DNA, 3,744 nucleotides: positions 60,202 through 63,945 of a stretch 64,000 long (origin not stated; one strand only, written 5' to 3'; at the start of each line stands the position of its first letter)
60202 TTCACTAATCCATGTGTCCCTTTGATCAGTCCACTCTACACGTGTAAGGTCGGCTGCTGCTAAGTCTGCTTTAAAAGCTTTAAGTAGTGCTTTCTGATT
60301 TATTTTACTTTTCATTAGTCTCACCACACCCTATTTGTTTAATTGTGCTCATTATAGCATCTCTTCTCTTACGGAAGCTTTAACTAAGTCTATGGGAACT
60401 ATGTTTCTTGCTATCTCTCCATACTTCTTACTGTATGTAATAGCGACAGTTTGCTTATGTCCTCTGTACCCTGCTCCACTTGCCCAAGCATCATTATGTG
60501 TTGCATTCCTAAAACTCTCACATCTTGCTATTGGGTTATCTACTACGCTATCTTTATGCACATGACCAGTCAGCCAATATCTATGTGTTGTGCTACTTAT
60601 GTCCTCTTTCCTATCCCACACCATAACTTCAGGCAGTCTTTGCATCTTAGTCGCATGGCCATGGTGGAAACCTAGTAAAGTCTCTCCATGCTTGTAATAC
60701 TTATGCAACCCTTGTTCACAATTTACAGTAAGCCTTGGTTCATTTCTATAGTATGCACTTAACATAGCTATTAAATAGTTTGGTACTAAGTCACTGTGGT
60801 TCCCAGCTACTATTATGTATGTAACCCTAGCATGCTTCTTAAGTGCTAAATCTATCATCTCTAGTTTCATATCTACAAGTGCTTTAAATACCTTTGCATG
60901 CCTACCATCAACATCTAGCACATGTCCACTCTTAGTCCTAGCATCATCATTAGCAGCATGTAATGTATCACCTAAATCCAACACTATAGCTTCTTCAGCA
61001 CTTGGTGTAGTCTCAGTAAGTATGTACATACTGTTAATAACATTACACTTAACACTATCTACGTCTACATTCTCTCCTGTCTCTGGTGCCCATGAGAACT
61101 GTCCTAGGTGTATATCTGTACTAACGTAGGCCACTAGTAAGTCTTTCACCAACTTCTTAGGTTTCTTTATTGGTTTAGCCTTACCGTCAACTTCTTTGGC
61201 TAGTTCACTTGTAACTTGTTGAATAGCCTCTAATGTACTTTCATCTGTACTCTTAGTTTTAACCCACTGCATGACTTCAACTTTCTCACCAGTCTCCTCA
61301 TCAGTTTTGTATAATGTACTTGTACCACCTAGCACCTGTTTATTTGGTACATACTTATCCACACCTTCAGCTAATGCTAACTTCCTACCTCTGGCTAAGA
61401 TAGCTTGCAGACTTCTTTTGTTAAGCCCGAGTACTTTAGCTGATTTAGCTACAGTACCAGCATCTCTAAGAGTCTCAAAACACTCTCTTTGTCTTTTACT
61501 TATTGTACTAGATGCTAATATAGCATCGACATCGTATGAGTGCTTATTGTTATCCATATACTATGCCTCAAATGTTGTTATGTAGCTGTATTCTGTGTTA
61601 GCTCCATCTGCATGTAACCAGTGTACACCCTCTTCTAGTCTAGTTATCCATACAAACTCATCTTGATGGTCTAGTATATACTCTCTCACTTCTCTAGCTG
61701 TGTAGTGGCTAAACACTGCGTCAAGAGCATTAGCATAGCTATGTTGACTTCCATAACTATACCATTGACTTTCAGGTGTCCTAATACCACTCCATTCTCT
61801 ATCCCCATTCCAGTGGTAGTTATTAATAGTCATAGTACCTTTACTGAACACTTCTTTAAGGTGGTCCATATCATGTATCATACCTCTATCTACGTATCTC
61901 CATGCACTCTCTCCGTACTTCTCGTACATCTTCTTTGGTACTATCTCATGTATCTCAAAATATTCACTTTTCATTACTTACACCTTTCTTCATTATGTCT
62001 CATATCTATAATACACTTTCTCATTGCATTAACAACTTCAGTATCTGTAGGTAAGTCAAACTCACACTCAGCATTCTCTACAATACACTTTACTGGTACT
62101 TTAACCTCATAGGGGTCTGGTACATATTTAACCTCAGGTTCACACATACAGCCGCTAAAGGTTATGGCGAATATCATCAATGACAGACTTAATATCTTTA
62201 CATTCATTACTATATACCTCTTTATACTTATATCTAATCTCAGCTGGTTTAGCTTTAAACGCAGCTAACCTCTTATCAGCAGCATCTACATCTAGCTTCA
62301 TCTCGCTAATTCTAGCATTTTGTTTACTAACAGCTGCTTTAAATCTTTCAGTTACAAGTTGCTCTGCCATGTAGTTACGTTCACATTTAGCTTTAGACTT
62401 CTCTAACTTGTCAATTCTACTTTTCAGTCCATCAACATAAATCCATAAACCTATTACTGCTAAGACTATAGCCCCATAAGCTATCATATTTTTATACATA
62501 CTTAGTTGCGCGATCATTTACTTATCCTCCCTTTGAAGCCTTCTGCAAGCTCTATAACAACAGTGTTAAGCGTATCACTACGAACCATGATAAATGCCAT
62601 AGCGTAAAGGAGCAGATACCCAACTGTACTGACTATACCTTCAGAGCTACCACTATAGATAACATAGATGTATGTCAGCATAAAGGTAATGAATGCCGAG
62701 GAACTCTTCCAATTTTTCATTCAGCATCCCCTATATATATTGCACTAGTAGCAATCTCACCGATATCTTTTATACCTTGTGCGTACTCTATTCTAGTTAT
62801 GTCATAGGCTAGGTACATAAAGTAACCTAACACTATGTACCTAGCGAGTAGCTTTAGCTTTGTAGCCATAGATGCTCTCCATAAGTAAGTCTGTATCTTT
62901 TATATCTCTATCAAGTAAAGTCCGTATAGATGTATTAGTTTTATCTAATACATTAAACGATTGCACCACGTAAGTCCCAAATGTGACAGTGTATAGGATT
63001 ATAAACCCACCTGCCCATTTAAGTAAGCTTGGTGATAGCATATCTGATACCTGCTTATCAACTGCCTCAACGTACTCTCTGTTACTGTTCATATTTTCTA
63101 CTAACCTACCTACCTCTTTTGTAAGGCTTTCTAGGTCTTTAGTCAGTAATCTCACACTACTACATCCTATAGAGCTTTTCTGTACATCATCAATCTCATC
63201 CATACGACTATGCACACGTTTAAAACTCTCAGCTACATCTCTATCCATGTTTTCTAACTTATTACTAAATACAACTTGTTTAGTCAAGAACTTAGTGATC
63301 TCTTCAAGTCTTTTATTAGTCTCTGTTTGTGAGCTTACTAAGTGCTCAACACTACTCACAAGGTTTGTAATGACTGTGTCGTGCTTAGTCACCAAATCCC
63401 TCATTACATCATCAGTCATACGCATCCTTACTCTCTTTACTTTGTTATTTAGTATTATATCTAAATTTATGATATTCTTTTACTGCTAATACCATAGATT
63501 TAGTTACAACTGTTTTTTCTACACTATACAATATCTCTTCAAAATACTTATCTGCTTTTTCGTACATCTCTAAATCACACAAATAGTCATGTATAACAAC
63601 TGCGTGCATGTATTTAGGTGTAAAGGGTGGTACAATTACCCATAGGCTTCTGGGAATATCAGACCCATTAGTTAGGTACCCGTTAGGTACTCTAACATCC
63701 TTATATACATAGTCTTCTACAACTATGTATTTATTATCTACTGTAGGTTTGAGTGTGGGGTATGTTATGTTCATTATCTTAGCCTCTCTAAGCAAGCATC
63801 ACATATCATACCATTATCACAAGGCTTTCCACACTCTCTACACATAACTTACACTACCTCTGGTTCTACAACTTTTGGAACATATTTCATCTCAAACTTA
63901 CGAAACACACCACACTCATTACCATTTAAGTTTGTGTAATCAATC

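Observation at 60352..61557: HTH-metallophosphoesterase fusion located between the lysis cassette and the portal, where packaging genes usually sit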

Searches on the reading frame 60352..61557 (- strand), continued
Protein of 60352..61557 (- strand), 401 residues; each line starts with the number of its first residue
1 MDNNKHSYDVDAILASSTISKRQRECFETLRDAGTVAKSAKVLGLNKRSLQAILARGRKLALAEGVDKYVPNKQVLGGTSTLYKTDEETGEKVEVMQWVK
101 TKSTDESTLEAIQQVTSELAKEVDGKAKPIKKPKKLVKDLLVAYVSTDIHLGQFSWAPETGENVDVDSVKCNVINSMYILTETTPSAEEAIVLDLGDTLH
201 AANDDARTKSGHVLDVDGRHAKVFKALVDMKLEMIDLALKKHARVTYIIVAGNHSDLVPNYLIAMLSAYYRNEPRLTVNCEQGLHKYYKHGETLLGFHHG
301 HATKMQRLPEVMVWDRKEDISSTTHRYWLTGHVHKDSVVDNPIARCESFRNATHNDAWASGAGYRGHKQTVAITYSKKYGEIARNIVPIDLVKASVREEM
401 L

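Call 75: get_annotated_region(hit=H1, flank=3000)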
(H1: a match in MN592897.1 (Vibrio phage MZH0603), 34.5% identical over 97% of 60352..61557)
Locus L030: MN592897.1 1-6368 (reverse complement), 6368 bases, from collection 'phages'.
description: Vibrio phage MZH0603, complete genome.
organism: Vibrio phage MZH0603 (NCBI taxid 2664193)
taxonomy: Viruses; Duplodnaviria; Heunggongvirae; Uroviricota; Caudoviricetes
host: Vibrio variabilis R-40492; source: -; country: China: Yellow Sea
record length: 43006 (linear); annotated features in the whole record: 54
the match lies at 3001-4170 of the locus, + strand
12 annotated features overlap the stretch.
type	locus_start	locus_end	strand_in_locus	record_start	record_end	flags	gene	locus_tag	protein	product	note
CDS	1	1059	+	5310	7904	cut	-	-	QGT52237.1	coil containing protein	-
CDS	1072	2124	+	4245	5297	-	-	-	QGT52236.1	hypothetical protein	-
CDS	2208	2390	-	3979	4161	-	-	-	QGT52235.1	hypothetical protein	-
CDS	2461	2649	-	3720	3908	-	-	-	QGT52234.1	hypothetical protein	-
CDS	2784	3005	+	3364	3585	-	-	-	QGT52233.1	Cro/C1-type helix-turn-helix domain protein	-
CDS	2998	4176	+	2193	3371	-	-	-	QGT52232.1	oxidoreductase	-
CDS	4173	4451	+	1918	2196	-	-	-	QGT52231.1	hypothetical protein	-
CDS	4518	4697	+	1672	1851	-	-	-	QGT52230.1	membrane lipoprotein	-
CDS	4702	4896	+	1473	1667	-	-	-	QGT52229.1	hypothetical protein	-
CDS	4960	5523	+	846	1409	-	-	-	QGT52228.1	hypothetical protein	-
CDS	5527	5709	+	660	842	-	-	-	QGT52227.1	hypothetical protein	-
CDS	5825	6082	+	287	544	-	-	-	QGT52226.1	hypothetical protein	-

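Call 84: search_protein_representatives(protein=window:60352-61557:-)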
Query: 401 residues. Proteins with E-value up to 0.001 (for the whole library): 4461; up to 1e-10: 3085; up to 1e-30: 874. The best 150 are listed.
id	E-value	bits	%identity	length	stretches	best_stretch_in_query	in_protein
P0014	1.7e-161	553.9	62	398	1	2-394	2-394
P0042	3.7e-122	424.5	66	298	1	100-392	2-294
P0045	3.5e-94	332.4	49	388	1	84-392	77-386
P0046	1.2e-77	278.1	41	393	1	20-393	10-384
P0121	2.0e-64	234.5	38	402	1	20-384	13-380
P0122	4.1e-63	230.2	39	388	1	21-393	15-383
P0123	2.5e-62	227.6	38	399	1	22-394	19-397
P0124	1.7e-61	224.9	35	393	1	19-390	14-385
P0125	2.4e-61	224.4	38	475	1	66-393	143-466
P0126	2.7e-61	224.2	37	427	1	65-392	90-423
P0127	2.4e-60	221.1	36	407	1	19-390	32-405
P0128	1.1e-59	218.9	36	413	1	20-393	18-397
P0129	1.2e-59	218.8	39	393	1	33-393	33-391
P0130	2.9e-59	217.5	38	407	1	21-390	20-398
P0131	3.8e-59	217.1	36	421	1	63-394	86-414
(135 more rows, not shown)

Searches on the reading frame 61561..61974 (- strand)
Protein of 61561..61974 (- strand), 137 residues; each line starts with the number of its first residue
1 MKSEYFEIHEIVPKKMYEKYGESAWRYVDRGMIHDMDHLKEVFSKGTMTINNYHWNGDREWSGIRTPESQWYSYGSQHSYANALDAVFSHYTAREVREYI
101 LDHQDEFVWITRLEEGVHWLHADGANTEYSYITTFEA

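Call 22: search_protein_families(library=phrogs, proteins=[window:61561-61974:-], max_evalue=0.01)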
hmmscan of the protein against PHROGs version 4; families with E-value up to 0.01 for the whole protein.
window:61561-61974:- (137 aa): 3 families
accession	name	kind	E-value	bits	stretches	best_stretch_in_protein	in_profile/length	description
phrog_894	-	lysis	1.7e-10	41.4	1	2-127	46-164/389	endolysin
phrog_35417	-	unknown function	1.6e-06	29.6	1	72-116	14-58/99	-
phrog_12434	-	DNA, RNA and nucleotide metabolism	0.0031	18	0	3-30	35-62/292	HNH endonuclease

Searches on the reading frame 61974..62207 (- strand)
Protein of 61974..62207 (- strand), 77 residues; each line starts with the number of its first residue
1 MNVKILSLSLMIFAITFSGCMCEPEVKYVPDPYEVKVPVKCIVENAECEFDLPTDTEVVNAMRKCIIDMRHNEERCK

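Call 22: search_protein_families(library=phrogs, proteins=[window:61974-62207:-], max_evalue=0.01)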
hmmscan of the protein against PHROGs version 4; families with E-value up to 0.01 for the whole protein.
window:61974-62207:- (77 aa): 1 family
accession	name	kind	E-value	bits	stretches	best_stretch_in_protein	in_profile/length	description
phrog_2291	-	unknown function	0.007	17.1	0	9-44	7-41/81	-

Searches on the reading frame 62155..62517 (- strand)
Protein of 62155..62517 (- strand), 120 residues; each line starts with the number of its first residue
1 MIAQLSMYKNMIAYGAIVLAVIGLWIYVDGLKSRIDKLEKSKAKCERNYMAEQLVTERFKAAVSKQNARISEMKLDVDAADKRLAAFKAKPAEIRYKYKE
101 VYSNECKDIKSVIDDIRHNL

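Call 22: search_protein_families(library=phrogs, proteins=[window:62155-62517:-], max_evalue=0.01)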
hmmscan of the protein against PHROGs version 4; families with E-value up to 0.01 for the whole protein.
window:62155-62517:- (120 aa): 3 families
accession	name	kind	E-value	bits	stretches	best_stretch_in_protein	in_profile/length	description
phrog_1152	-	lysis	0.00048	21.1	1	8-108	6-103/127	Rz-like spanin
phrog_1955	-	unknown function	0.0013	19.9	1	15-106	15-88/106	-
phrog_10613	-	tail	0.0042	17.9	1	29-94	69-134/237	tail length tape measure protein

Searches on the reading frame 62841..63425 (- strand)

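Call 22: search_protein_families(library=phrogs, proteins=[window:62841-63425:-], max_evalue=0.01)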
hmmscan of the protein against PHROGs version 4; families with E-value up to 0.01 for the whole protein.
window:62841-63425:- (194 aa): 2 families
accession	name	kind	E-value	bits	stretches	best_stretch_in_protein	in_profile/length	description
phrog_1193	-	other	0.0003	21.7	0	2-49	5-53/76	hemolysin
phrog_1296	-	lysis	0.0027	18.7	0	8-65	25-82/93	holin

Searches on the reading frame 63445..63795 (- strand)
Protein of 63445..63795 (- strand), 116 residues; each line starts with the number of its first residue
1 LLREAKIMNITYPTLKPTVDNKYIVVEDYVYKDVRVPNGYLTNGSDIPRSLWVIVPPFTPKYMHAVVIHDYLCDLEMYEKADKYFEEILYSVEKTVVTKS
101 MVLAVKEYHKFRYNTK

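Call 22: search_protein_families(library=phrogs, proteins=[window:63445-63795:-], max_evalue=0.01)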
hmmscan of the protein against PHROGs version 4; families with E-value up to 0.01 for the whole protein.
window:63445-63795:- (116 aa): 1 family
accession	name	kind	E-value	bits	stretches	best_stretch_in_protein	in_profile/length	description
phrog_1158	-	tail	2.6e-18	67.4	1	15-115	16-133/205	tail assembly chaperone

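Call 48: find_encoding_contigs(protein=window:63445-63795:-, flank=10000, max_places=4)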
Protein window:63445-63795:- (116 aa): no gene with exactly this product is on record in the collection.

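Call 49: find_encoding_contigs(protein=window:63445-63774:-, flank=10000, max_places=4)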
Protein window:63445-63774:- (109 aa): 7 contigs read that carry it; 4 places shown.
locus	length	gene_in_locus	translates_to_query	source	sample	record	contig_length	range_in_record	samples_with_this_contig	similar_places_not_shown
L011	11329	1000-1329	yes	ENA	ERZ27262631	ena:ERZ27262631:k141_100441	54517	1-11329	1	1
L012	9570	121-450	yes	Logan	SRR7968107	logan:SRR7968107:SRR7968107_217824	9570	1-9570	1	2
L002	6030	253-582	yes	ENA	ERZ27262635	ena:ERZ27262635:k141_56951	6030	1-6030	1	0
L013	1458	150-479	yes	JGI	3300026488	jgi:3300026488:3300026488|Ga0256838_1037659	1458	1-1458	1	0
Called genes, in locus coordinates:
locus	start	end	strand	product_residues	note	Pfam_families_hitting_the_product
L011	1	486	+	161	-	?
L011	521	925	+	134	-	-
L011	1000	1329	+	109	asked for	PF07087:DUF1353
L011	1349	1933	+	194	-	-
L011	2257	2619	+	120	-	-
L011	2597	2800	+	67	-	-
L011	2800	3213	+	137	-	-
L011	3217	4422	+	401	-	-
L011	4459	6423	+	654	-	PF23899:SU10_portal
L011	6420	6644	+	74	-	-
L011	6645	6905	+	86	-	-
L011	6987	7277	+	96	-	-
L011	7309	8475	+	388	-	-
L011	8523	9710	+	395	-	-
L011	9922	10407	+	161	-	-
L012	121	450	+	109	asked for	PF07087:DUF1353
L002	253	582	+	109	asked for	PF07087:DUF1353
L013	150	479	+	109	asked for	PF07087:DUF1353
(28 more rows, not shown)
